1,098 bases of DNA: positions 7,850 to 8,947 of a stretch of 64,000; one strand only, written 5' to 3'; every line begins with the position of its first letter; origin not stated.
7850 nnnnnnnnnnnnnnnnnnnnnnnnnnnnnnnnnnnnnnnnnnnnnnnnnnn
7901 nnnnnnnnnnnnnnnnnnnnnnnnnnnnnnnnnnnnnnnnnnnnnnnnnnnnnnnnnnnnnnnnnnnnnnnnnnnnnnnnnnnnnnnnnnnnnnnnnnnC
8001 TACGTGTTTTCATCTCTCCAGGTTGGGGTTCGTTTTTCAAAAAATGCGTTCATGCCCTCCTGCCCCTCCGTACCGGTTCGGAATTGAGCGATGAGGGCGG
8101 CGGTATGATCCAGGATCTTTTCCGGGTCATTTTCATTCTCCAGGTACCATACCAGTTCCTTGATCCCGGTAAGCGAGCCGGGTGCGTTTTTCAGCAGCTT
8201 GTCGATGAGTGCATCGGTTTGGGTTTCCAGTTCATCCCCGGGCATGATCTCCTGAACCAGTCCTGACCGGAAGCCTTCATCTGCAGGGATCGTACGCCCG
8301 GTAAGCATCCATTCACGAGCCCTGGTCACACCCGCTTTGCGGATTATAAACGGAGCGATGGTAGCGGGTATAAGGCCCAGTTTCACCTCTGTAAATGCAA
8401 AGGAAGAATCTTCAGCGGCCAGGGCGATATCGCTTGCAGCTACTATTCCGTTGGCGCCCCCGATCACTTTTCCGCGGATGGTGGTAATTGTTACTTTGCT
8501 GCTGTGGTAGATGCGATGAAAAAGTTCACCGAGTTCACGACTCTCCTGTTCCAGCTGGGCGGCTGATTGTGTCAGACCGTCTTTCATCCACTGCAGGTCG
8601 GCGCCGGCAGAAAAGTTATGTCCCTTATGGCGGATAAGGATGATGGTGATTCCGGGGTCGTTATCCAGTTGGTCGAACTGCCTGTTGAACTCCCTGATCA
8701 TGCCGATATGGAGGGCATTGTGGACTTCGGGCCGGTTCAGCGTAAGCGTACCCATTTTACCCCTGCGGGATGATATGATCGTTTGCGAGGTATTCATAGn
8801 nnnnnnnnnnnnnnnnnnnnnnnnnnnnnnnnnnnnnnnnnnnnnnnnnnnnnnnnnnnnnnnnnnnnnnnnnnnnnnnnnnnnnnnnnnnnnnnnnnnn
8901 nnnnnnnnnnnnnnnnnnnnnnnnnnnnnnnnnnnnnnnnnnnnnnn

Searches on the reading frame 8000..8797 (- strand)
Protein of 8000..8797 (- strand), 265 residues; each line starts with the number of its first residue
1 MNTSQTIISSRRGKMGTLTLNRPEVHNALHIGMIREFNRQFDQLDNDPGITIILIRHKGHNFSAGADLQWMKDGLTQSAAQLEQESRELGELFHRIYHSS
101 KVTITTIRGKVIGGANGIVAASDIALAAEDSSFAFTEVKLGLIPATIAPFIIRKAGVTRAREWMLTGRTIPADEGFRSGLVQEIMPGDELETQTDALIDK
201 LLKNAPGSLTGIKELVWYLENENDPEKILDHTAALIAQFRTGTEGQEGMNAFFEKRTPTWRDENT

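Call 49: search_protein_families(library=pfam, proteins=[window:8000-8797:-])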
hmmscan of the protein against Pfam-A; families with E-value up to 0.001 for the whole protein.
window:8000-8797:- (265 aa): 2 families
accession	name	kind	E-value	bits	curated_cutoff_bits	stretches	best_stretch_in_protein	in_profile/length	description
PF00378.25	ECH_1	-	3e-47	161.5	27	1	16-262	7-250/251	Enoyl-CoA hydratase/isomerase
PF16113.10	ECH_2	-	1.1e-28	101.1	27.2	1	16-236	2-222/335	Enoyl-CoA hydratase/isomerase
